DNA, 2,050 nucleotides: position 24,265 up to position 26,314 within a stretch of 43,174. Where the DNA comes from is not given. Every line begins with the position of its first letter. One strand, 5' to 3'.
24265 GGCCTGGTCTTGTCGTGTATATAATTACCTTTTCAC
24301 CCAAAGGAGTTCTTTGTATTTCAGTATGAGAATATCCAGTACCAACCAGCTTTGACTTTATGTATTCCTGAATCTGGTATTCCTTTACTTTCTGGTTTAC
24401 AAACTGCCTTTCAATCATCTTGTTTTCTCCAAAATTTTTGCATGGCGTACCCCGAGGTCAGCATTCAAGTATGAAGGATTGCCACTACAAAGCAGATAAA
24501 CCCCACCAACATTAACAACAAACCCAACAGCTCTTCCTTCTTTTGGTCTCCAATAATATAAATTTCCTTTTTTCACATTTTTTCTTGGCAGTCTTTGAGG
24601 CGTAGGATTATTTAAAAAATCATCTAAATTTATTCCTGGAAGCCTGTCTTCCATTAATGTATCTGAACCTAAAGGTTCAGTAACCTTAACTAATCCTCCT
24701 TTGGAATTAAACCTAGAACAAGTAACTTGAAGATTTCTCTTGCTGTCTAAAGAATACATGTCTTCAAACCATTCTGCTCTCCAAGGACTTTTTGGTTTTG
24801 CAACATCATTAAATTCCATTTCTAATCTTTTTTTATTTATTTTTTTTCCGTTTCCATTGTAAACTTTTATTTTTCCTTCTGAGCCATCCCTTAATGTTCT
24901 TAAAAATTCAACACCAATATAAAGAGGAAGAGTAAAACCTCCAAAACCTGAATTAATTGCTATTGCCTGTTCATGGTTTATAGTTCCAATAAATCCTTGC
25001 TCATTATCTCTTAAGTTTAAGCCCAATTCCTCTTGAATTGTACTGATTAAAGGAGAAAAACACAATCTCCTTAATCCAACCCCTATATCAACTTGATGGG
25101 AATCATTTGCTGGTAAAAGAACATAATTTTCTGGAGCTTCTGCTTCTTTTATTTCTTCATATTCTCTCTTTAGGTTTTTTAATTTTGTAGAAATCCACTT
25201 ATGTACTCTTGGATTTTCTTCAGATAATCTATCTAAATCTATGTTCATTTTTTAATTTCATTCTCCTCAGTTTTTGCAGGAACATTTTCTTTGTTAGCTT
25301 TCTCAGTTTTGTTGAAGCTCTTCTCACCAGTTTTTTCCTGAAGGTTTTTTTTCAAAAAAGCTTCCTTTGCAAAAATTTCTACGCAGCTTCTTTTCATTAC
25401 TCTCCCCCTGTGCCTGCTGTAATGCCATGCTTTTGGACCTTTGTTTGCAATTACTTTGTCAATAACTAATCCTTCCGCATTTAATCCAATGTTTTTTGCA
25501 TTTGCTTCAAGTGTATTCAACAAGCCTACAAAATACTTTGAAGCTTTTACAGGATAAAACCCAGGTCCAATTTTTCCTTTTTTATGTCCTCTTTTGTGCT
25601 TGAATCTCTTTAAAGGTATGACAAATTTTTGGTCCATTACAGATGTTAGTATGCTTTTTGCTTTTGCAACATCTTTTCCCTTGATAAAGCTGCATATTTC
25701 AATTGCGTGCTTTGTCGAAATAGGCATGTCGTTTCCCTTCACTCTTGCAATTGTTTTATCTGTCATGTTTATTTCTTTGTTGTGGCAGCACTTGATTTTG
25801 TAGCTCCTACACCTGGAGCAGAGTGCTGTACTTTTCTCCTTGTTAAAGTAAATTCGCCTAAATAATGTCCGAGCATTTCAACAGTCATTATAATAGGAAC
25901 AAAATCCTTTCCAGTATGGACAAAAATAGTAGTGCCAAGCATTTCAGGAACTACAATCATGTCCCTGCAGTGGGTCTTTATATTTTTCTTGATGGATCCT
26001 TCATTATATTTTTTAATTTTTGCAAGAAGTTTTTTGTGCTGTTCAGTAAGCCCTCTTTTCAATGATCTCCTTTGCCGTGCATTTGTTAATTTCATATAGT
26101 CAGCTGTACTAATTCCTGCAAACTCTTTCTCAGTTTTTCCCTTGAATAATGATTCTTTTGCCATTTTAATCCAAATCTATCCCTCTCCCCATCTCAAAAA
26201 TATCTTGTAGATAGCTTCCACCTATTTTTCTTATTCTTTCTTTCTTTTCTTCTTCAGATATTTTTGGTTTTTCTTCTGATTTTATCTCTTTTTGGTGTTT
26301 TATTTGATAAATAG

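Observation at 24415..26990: Two paralogous unknown proteins wedged into the invariant L2-S19-L22-S3 block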

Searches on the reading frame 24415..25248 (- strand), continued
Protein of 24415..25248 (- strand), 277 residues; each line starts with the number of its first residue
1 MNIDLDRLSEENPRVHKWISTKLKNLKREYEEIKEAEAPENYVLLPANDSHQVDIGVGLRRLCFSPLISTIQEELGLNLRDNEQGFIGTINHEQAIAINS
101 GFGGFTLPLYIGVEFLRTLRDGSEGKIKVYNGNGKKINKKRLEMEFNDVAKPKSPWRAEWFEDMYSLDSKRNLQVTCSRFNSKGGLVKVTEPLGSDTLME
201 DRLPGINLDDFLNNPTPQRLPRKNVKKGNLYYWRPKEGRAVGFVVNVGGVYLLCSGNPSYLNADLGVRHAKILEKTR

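Call 75: find_related_loci(query=A4, collection=metagenome_contigs, flank=8000)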
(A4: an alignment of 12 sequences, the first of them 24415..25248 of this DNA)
Query A4 (277 aa) in metagenome_contigs; peptide patterns used: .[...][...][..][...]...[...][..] (x = any residue, [..] = any of these).
201 stretches matched a pattern; 155 encode a relative of the query (tblastn E <= 1e-3); the best 80 are kept; 79 distinct loci.
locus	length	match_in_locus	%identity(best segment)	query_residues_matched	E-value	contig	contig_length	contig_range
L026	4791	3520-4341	41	1-275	2e-60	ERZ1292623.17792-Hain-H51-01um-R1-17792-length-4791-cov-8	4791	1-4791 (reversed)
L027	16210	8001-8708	42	37-273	2e-59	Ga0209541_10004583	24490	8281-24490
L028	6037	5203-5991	40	27-272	2e-55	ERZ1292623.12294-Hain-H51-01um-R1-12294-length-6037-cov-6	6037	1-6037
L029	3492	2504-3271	40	7-276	3e-54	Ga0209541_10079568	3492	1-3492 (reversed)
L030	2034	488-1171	41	39-270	2e-53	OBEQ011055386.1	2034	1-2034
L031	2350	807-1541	40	11-267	2e-52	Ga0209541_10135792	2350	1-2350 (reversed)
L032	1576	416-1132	39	37-272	3e-52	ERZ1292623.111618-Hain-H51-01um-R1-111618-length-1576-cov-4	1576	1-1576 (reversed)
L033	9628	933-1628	44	40-274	6e-53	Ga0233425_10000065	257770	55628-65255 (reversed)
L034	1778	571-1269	37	37-271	2e-47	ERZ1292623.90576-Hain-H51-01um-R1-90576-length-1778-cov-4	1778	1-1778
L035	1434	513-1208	37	39-272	2e-44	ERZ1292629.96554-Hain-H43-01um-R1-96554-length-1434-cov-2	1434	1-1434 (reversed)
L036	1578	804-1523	37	39-268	4e-44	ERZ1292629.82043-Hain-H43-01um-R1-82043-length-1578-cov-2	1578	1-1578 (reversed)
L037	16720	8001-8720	35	37-273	4e-40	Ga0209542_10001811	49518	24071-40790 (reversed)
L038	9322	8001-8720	34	39-272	2e-38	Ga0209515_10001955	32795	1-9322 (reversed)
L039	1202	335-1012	41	55-271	5e-40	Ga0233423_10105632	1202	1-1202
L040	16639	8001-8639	35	54-268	7e-38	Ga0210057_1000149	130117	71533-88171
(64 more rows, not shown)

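Call 92: find_homologous_proteins(query=A2, max_evalue=1e-10)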
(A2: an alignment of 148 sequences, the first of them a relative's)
Query A2 (148 sequences) (277 aa, profile of the alignment): 196 proteins with E <= 1e-10 among 6887 candidates; the best 120 are listed.
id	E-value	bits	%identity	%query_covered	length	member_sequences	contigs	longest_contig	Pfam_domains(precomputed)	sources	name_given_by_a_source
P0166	4.3e-100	352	38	61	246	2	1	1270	-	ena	-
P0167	1.3e-97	344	45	58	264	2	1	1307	-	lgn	-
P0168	3.6e-94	333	39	61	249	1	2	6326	-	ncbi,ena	-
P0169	6.3e-92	326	30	84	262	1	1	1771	-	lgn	-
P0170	1.7e-90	321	28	94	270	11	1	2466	-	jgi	-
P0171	1.6e-88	315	40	61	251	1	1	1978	-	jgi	jgi:hypothetical protein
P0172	1.8e-88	314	32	62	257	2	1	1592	-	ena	-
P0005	5.1e-86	306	37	84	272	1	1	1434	-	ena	-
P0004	1.8e-85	304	40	89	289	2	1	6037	-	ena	-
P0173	9.2e-85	302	35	62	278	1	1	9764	-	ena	-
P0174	2.4e-83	298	32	60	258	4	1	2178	-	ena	-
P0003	1.3e-82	295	44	85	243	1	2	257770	-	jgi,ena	jgi:hypothetical protein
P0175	1.7e-82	295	37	60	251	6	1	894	-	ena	-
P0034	2.2e-82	294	31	79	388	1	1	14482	-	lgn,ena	-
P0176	5.4e-82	293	32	45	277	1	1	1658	-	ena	-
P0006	8.5e-76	273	36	76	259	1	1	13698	-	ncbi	-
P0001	5.7e-68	247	100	100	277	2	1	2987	-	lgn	-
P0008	6.9e-65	237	41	44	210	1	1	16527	-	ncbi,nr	ncbi:hypothetical protein HY448_00670 [Candidatus Pacearchaeota archaeon]|nr:hypothetical protein [C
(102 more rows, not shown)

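Call 93: find_encoding_contigs(protein=P0001, flank=5000, max_places=4)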
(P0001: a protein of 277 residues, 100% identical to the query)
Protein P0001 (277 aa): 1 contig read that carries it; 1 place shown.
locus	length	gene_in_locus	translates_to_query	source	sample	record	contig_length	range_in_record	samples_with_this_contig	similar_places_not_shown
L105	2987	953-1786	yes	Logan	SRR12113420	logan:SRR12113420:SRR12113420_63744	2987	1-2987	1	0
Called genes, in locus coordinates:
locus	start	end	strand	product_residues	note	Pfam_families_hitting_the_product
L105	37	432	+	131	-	PF00203:Ribosomal_S19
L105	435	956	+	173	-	PF00237:Ribosomal_L22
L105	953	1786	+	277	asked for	-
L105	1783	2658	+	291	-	PF07650:KH_2, PF00189:Ribosomal_S3_C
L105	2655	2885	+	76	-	PF00831:Ribosomal_L29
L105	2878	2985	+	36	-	?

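Call 94: find_encoding_contigs(protein=window:24415-25248:-, flank=3000, max_places=4)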
Protein window:24415-25248:- (277 aa): no gene with exactly this product is on record in the collection.

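Call 102: search_protein_families(library=padloc, proteins=[window:24415-25248:-, L027:5058-6158:+], max_evalue=0.01)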
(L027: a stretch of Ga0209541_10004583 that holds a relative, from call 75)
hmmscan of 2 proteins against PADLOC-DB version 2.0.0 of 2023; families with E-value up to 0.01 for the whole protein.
window:24415-25248:- (277 aa): 0 families

L027:5058-6158:+ (366 aa): 58 families (the best 25 are shown)
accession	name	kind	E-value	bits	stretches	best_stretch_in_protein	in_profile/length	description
PDLC01136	RT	-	2.5e-54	182.5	1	8-285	2-258/263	RT (reverse transcriptase)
PDLC03754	RT_UG17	-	1.2e-34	118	1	6-314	5-299/429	DRT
PDLC02063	Cas1_IIIb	-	4.7e-30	102.7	1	35-317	36-284/617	-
PDLC03774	RT_UG35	-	1.4e-28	97.6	1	8-272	320-586/938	DRT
PDLC03759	RT_UG21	-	1.7e-27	94.3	1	13-272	3-265/503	DRT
PDLC03756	RT_UG19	-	2.3e-27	94.3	1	7-253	2-256/562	DRT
PDLC03779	RT_UG4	-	4.6e-25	86.4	1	146-311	116-284/307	DRT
PDLC03785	RT_UG9_large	-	2.1e-24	83.8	1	46-296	278-506/772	DRT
PDLC03755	RT_UG18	-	3.4e-24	83.9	1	21-284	9-260/295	DRT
PDLC03768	Drt3a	-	2.1e-23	81.5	1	9-305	38-290/411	DRT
PDLC03758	RT_UG20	-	3.3e-22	77.2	1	42-274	44-270/511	DRT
PDLC03764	RT_UG26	-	2.7e-21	73.8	1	140-305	122-292/398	DRT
PDLC03773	RT_UG34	-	4.7e-21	73.3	1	5-278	4-293/512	DRT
PDLC03771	RT_UG32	-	8e-20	69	1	72-243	94-256/521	DRT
PDLC03778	RT_UG39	-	1.2e-19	68.7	2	172-268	269-364/541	DRT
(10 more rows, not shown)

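Call 107: predict_structure(alignment_id=A5)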
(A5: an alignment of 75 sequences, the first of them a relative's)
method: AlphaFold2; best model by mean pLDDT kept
length: 185 residues; sequences in the alignment: 75
mean_pLDDT: 94.6   pTM: 0.91
mean pLDDT of the five models: 94.6, 93.7, 93.6, 93.0, 91.6
residues with pLDDT >= 90: 163; 70-90: 17; 50-70: 5; < 50: 0
segments of 3 or more residues with pLDDT < 50: none
pLDDT, mean of each block of 10 residues (from residue 1): 73 97 96 96 97 98 97 93 98 97 98 97 98 98 98 96 91 85 91
secondary structure, 60 per line:
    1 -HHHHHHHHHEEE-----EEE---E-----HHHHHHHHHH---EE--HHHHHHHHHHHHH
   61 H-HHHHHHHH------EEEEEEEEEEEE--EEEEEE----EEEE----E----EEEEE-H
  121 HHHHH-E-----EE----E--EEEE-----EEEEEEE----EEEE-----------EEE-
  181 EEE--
elements in order: H2-10 E11-13 E19-21 H31-40 H48-61 H63-70 E77-88 E91-96 E101-104 E114-118 H120-125 E142-145 E151-157 E162-165 E177-179 E181-183

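Call 109: fold_search(model_id=the predicted structure, library=pdb)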
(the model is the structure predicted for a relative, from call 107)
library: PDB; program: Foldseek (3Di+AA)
matches with E <= 10: 580; with E <= 0.001: 0
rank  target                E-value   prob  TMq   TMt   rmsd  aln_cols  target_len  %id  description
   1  8w8t_A                5.2e-03  0.99  0.39  0.54   6.6       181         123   13  Crystal structure of human CLEC12A CRD (released 2024-03-06)
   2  6e7d_V                5.5e-03  0.98  0.38  0.54   6.2       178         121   13  Structure of the inhibitory NKR-P1B receptor bound to the host-encoded ligand, Clr-b (released 2018-10-24)
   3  7odu_B                7.1e-03  0.97  0.37  0.52   6.7       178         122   11  Natural killer cell receptor NKR-P1B from Rattus norvegicus in complex with its cognate ligand Clr-11 (released 2022-06-01)
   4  6e7d_U                7.6e-03  0.99  0.42  0.61   4.6       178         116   12  Structure of the inhibitory NKR-P1B receptor bound to the host-encoded ligand, Clr-b (released 2018-10-24)
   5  7l63_A                8.6e-03  0.98  0.42  0.55   7.4       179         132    9  C-type carbohydrate-recognition domain 4 of the mannose receptor complexed with L-fucose-(alpha 1-2)-D-galactose-(beta (released 2021-02-03)
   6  5ffs                  9.2e-03  0.97  0.41  0.50   6.6       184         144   12  Crystal Structure of Surfactant Protein-A Y164A Mutant (released 2016-07-06)
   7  9hye_A                9.8e-03  0.99  0.43  0.55   6.0       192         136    9  Structure of the Mus musclus Langerin carbohydrate recognition domain with depleted Calcium (released 2025-11-19)
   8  5ffr                  9.8e-03  0.98  0.42  0.52   7.0       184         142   12  Crystal Structure of Surfactant Protein-A complexed with phosphocholine (released 2016-07-06)
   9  8jah_A                1.0e-02  0.96  0.38  0.52   6.4       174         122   15  Crystal structure of human CLEC12A C-type lectin domain (released 2024-03-13)
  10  6tl9_A                1.0e-02  0.92  0.37  0.49   7.2       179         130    8  CRYSTAL STRUCTURE OF LECTIN-LIKE OX-LDL RECEPTOR 1 IN COMPLEX WITH BI-0115 (released 2020-07-22)
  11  9rko_A                1.1e-02  0.96  0.41  0.51   6.4       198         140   11  Langerin in complex with Thiazolopyrimidine (released 2026-02-25)
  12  6tl9_B                1.1e-02  0.91  0.36  0.48   7.2       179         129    8  CRYSTAL STRUCTURE OF LECTIN-LIKE OX-LDL RECEPTOR 1 IN COMPLEX WITH BI-0115 (released 2020-07-22)
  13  3ff8_D                1.2e-02  0.90  0.32  0.47   6.6       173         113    9  Structure of NK cell receptor KLRG1 bound to E-cadherin (released 2009-07-28)
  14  4s0u_B                1.3e-02  0.99  0.42  0.57   5.5       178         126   11  Crystal structure of NKG2D in complex with ULBP6 (released 2016-04-20)
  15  3c22_D                1.3e-02  0.98  0.43  0.57   7.6       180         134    9  Crystal structure of the carbohydrate recognition domain of human Langerin (released 2009-01-27)
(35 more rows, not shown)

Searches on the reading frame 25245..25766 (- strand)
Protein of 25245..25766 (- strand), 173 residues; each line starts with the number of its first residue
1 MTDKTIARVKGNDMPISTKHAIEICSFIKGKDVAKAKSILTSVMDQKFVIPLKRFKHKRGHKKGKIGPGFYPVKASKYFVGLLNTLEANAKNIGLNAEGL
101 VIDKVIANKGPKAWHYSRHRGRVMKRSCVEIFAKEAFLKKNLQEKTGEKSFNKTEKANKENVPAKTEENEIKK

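Call 4: search_protein_families(library=pfam, proteins=[window:25245-25766:-], max_evalue=1)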
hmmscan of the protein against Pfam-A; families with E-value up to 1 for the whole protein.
window:25245-25766:- (173 aa): 1 family
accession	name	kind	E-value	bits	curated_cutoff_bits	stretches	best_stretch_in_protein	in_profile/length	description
PF00237.24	Ribosomal_L22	-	8.4e-14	52.1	28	1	10-122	2-88/104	Ribosomal protein L22p/L17e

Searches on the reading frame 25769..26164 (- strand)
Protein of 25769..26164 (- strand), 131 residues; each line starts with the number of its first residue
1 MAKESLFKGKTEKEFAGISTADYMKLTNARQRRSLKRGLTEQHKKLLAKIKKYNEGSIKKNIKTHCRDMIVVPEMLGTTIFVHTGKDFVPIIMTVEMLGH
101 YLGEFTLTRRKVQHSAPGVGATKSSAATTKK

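Call 4: search_protein_families(library=pfam, proteins=[window:25769-26164:-], max_evalue=1)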
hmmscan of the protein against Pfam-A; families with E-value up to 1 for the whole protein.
window:25769-26164:- (131 aa): 1 family
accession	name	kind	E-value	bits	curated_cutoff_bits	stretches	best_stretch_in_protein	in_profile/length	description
PF00203.26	Ribosomal_S19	-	5.6e-28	97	27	1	33-114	1-81/81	Ribosomal protein S19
